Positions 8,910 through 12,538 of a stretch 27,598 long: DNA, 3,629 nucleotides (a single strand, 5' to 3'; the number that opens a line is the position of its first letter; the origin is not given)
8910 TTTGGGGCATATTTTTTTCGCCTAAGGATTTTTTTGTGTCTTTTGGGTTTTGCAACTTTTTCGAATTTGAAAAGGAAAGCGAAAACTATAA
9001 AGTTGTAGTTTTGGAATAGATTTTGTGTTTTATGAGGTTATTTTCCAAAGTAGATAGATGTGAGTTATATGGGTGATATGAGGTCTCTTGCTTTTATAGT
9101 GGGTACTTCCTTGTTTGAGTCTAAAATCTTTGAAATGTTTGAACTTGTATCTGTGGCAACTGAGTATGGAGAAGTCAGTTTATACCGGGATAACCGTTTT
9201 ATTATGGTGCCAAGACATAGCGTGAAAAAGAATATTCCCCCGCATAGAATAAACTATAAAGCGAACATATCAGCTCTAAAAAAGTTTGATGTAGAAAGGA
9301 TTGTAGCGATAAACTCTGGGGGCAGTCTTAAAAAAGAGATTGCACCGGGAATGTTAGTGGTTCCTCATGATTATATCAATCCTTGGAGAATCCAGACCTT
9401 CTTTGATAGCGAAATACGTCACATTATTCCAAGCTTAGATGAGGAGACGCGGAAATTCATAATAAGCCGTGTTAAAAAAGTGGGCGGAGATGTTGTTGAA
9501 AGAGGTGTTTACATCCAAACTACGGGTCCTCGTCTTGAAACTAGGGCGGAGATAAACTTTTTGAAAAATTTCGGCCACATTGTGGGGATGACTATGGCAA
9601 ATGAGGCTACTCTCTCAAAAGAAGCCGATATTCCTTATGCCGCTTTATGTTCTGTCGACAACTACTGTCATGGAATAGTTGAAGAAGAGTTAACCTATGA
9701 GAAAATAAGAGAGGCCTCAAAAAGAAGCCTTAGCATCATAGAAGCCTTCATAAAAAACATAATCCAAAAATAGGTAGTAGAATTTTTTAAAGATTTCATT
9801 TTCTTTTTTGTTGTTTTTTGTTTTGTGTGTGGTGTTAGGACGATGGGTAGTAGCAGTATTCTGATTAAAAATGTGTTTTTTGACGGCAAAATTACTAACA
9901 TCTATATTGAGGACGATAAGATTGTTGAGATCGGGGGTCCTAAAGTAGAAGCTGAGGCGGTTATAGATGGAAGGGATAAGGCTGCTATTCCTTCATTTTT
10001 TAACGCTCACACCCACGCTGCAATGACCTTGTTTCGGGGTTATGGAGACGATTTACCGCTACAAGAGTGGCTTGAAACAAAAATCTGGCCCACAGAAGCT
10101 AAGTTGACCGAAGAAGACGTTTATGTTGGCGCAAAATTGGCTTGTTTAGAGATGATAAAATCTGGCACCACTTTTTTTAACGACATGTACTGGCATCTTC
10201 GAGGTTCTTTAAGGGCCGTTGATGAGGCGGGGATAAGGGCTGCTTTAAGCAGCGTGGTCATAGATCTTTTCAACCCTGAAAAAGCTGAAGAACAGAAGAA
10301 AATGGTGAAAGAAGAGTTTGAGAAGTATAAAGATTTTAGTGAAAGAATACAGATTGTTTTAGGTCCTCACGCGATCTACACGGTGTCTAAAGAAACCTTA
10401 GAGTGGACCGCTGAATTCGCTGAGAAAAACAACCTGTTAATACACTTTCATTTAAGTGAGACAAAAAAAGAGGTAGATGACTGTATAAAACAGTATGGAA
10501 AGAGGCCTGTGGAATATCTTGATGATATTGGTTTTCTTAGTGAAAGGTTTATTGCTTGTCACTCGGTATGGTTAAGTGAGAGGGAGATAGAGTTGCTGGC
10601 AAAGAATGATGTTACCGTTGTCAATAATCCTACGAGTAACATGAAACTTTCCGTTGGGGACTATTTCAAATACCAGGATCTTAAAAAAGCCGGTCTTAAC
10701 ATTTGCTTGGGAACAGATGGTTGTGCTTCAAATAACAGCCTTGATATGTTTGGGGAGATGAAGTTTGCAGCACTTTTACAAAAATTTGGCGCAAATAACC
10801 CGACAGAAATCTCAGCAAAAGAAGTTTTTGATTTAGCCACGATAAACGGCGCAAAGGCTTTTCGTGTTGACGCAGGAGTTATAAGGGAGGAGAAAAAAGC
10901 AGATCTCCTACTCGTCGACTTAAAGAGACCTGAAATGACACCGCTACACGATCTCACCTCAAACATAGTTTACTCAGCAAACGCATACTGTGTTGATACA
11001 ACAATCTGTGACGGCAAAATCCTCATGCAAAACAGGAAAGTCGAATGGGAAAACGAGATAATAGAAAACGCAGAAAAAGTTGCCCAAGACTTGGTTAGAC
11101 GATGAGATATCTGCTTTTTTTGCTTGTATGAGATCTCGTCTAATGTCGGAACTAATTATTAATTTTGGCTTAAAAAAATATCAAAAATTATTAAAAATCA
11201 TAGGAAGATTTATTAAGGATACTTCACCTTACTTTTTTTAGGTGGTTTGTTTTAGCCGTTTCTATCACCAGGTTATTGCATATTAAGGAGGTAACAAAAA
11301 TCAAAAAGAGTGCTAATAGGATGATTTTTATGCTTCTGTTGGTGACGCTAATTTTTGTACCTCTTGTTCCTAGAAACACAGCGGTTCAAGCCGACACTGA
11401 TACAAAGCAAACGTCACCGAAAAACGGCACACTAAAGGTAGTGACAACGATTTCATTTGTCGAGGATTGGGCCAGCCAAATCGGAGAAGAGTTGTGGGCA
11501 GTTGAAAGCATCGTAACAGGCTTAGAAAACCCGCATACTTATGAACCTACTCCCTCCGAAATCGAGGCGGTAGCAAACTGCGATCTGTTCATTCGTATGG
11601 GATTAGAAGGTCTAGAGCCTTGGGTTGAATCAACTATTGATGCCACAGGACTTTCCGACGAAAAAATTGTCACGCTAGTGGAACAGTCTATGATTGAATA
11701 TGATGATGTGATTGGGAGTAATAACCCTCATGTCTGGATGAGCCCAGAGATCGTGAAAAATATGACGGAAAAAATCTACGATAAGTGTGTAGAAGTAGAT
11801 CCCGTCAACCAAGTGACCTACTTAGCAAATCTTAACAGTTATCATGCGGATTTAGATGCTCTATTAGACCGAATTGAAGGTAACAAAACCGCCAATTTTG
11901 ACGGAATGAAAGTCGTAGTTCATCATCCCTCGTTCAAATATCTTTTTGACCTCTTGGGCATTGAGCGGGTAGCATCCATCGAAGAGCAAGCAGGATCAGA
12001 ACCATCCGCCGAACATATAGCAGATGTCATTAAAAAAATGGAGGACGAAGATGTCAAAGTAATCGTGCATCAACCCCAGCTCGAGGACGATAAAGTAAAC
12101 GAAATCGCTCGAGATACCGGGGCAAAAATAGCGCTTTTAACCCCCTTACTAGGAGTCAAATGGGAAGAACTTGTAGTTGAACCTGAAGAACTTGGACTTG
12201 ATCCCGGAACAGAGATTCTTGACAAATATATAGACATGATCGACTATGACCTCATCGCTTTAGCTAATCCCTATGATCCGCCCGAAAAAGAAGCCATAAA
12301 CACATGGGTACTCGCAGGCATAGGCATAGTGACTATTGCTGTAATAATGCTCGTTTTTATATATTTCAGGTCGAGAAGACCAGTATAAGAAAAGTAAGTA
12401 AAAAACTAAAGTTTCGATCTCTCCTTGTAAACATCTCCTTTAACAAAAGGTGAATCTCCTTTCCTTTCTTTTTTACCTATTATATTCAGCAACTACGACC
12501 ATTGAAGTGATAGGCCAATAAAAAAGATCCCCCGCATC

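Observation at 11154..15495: NikR paired with a Zn-type ABC importer: candidate new metal regulon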

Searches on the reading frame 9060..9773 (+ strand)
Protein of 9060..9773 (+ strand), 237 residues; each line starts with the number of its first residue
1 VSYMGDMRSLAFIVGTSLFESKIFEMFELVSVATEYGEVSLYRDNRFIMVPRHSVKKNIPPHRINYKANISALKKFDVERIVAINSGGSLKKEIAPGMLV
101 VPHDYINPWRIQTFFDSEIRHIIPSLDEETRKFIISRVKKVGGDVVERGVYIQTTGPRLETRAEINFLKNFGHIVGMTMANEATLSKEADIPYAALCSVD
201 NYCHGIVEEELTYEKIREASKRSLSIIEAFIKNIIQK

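Call 5: search_protein_families(library=pfam, proteins=[window:9060-9773:+])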
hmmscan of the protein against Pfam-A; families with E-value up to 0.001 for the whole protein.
window:9060-9773:+ (237 aa): 1 family
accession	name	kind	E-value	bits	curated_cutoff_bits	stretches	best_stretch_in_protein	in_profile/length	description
PF01048.26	PNP_UDP_1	-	6.7e-31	107.9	25.1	1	50-234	46-231/233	Phosphorylase superfamily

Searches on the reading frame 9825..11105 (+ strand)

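Call 5: search_protein_families(library=pfam, proteins=[window:9825-11105:+])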
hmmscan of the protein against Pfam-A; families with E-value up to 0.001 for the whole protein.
window:9825-11105:+ (426 aa): 2 families
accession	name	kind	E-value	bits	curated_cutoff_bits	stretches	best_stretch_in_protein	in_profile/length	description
PF01979.26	Amidohydro_1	-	6.2e-76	256.3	25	1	54-400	2-345/345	Amidohydrolase family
PF07969.17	Amidohydro_3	-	3.6e-13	50.2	29.7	1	186-400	258-471/472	Amidohydrolase family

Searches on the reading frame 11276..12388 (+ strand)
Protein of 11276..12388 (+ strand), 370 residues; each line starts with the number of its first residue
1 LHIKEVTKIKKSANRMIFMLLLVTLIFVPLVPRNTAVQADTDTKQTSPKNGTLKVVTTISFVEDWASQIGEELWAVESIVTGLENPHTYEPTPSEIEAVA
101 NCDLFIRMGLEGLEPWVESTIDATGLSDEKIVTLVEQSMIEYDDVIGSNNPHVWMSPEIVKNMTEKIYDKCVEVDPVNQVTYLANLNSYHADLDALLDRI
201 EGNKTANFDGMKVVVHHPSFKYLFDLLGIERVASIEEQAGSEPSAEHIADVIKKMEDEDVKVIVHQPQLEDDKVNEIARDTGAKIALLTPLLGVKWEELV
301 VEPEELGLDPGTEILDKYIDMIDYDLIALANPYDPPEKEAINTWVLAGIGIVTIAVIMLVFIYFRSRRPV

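Call 5: search_protein_families(library=pfam, proteins=[window:11276-12388:+])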
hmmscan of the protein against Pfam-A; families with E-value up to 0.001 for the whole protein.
window:11276-12388:+ (370 aa): 1 family
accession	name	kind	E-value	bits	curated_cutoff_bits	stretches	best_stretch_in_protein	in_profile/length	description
PF01297.22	ZnuA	-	1.7e-55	188.8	29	1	55-330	1-261/263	Zinc-uptake complex component A periplasmic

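Call 6: search_protein_families(library=ncbifam, proteins=[window:11276-12388:+])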
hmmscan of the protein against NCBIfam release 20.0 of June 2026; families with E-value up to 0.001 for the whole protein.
window:11276-12388:+ (370 aa): 8 families
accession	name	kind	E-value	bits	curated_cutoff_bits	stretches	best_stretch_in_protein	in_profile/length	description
NF040870.1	AztC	equivalog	3.7e-29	102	350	1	55-288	1-245/277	zinc ABC transporter substrate-binding protein AztC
NF053842.1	MnTportMntCDein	equivalog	1.1e-25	90.5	400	1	52-286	5-249/281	manganese ABC transporter substrate-binding protein MntC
NF033605.1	Zn_bnd_ABC_AdcA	exception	4.5e-24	85.3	700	2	147-285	150-286/517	zinc ABC transporter substrate-binding lipoprotein AdcA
NF040928.1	ABC_lipo_SloC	subfamily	2.3e-20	72.9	525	1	37-285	12-268/304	metal ABC transporter substrate-binding lipoprotein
NF007091.2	PRK09545.1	equivalog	3.9e-20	72.3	268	1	147-291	147-290/318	zinc ABC transporter substrate-binding protein ZnuA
TIGR03772.1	anch_rpt_subst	equivalog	1.1e-19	70.5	350.45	2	145-285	312-455/486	anchored repeat ABC transporter, substrate-binding protein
NF053703.1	Mn_SBP_EfaA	exception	3e-18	66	485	1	35-285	18-275/310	Mn/Fe ABC transporter substrate-binding lipoprotein EfaA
NF047355.1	ABC_bind_Mn_Staph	exception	3.5e-18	65.9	500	1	25-285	9-274/309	manganese ABC transporter substrate-binding lipoprotein MntC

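Call 11: search_solved_structures(query=window:11276-12388:+, show_alignments=3)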
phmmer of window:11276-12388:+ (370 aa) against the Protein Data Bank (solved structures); distinct sequences matched with E-value up to 0.001: 51.
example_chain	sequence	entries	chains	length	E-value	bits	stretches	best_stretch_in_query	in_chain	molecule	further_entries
2ov1_A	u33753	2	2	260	1.5e-26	96.9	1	63-296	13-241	Periplasmic binding protein component of an ABC type zinc uptake transporter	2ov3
1pq4_A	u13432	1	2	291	6.7e-24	88.2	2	150-296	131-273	periplasmic binding protein component of an ABC type zinc uptake transporter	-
2o1e_A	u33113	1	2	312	7.3e-21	78.2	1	42-298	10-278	YcdH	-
6q1c_A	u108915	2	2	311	5.8e-20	75.2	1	29-285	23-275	Periplasmic chelated iron-binding protein YfeA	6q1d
5uxs_A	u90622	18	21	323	6.5e-20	75.1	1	29-285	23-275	Periplasmic chelated iron-binding protein YfeA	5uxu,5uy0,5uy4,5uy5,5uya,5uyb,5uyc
8svc_A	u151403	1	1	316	2e-17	66.9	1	51-284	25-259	Metal ABC transporter substrate-binding protein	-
4irm_A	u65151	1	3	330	3.7e-17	66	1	50-285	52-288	Mn transporter; MntC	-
3ujp_A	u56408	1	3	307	3.9e-17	65.9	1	51-285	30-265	Mn transporter subunit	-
1xvl_A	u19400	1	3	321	4.6e-17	65.7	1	51-285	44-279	Mn transporter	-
2xh8_A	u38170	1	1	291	5e-17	65.6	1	66-291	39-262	ZINC ABC TRANSPORTER, PERIPLASMIC ZINC-BINDING PROTEIN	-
5kzj_A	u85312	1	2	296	9e-17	64.7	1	52-286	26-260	Periplasmic solute binding protein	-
3hh8_A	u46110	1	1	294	1.5e-15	60.7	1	41-284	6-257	Metal ABC transporter substrate-binding lipoprotein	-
7jj8_B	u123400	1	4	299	3e-15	59.7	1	51-297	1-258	Zinc-binding lipoprotein AdcA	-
5hx7_A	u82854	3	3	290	7.2e-15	58.5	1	43-285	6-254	Manganese-binding lipoprotein MntA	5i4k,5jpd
8yj8_A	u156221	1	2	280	1e-14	58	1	52-284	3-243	Iron ABC transporter substrate-binding lipoprotein MtsA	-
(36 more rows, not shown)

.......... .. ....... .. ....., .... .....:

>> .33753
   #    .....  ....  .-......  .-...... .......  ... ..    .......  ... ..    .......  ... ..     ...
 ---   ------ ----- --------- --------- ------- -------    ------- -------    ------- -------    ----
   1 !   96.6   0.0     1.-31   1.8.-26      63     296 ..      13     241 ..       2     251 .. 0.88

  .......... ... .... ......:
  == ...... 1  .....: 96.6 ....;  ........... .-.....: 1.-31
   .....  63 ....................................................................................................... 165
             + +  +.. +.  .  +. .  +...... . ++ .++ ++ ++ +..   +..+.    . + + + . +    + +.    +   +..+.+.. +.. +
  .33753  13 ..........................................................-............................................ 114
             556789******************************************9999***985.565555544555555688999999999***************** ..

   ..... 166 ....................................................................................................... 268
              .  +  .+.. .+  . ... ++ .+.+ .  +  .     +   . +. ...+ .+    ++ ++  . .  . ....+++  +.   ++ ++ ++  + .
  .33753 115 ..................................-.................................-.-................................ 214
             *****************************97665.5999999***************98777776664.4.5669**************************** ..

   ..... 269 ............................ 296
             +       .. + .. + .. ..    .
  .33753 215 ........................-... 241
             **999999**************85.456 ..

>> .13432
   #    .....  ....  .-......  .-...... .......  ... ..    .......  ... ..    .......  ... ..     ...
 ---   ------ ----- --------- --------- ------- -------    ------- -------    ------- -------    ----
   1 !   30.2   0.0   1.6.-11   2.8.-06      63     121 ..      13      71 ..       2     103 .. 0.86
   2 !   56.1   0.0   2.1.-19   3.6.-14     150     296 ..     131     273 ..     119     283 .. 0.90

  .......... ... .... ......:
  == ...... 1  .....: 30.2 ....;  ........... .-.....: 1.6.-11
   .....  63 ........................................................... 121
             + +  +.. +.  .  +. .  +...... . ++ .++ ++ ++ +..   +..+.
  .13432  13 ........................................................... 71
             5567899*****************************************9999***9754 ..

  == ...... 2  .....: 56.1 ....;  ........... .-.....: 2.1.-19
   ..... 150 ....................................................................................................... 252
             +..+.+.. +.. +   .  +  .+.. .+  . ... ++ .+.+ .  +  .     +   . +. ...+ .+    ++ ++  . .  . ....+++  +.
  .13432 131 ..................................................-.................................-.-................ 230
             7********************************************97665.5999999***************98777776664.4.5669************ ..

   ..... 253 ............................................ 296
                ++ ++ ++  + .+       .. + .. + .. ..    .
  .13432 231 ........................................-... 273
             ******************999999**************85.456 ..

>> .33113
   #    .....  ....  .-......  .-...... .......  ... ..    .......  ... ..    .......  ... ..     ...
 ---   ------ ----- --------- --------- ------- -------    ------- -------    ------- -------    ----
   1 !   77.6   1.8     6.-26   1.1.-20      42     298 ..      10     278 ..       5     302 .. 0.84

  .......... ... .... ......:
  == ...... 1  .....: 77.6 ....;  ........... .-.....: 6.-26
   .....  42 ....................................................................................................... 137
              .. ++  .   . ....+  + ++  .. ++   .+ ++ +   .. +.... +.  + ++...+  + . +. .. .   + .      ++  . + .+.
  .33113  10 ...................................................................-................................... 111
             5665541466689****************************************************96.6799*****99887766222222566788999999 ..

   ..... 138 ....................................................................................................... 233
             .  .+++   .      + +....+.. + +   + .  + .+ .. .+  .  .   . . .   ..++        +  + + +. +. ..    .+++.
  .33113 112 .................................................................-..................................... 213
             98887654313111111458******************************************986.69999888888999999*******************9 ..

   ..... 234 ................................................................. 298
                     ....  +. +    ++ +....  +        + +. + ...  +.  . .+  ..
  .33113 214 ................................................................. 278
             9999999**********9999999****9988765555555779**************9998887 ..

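Call 25: find_homologous_proteins(query=window:11276-12388:+)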
Query window:11276-12388:+ (370 aa): 263 proteins with E <= 0.001 among 8000 candidates; the best 120 are listed. Only proteins of 203 to 648 residues were searched: fused or split forms outside these lengths cannot appear, so this answer is no evidence that the protein stands alone or is whole; lengths 'longer' or 'shorter' looks for them.
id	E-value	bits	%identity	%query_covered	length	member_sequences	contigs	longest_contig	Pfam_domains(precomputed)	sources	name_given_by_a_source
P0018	8.6e-231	784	100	96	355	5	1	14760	PF01297.23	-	-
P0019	1.1e-171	589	75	96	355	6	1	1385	PF01297.23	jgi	jgi:ABC-type Zn uptake system ZnuABC Zn-binding protein ZnuA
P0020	2.9e-96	341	52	87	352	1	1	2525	PF12290.14,PF01297.23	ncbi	ncbi:MAG: metal ABC transporter substrate-binding protein [Promethearchaeota archaeon]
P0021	1.1e-95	339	53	86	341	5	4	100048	PF01297.23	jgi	-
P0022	2.8e-95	338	48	96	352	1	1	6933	PF01297.23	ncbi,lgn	ncbi:MAG: metal ABC transporter substrate-binding protein [Candidatus Hermodarchaeota archaeon]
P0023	1.7e-94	335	50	97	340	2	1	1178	PF01297.23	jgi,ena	-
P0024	2.2e-94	335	48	96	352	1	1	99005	PF01297.23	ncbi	ncbi:MAG: metal ABC transporter substrate-binding protein [Promethearchaeota archaeon]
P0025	3.0e-94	334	50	97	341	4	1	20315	PF01297.23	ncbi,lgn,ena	-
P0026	2.7e-92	328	49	97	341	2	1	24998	PF01297.23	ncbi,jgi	ncbi:MAG: metal ABC transporter substrate-binding protein [Candidatus Heimdallarchaeota archaeon]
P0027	1.1e-91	326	53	88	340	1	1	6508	PF01297.23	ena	-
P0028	3.5e-91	324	56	77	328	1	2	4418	PF01297.23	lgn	-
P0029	5.9e-91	324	52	86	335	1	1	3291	PF12290.14,PF01297.23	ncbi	-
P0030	1.2e-90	323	50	81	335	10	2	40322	PF01297.23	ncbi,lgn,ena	-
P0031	1.7e-90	322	50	94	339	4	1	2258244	PF01297.23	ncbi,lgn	-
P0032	2.9e-90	321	51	85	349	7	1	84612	PF01297.23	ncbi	-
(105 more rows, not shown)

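Call 30: find_encoding_contigs(protein=P0018, flank=6000, max_places=3)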
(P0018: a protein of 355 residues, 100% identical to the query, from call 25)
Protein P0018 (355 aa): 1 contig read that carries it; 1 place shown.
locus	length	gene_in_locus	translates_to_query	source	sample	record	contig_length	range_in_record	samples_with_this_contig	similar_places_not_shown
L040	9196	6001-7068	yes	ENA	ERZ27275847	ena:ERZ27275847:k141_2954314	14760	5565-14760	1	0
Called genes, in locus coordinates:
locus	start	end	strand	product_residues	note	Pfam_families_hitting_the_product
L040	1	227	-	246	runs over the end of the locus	PF01209:Ubie_methyltran, PF13489:Methyltransf_23, PF07021:MetW (faint), PF08003:Methyltransf_9 (weak), PF08241:Methyltransf_11, PF08242:Methyltransf_12, PF13649:Methyltransf_25, PF13847:Methyltransf_31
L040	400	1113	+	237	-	-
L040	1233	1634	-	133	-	PF12675:DUF3795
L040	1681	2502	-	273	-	PF02678:Pirin, PF05726:Pirin_C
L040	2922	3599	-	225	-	PF01209:Ubie_methyltran, PF02353:CMAS, PF01596:Methyltransf_3, PF01135:PCMT, PF13847:Methyltransf_31, PF08241:Methyltransf_11, PF08242:Methyltransf_12, PF13649:Methyltransf_25, +2 more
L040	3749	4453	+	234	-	PF01048:PNP_UDP_1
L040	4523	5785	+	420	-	PF01979:Amidohydro_1, PF07969:Amidohydro_3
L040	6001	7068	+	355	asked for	PF01297:ZnuA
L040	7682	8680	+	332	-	PF00950:ABC-3, PF01032:FecCD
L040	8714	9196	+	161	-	?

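Call 52: find_encoding_contigs(protein=P0019, flank=3000, max_places=4)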
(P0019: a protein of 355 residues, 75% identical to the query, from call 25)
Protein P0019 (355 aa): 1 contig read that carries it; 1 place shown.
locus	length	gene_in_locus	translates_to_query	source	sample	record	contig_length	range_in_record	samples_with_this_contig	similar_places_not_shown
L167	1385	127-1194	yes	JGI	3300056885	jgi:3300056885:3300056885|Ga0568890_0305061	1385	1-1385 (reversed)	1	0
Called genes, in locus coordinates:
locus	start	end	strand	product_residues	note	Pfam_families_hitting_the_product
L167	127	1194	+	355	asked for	PF01297:ZnuA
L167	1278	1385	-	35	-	?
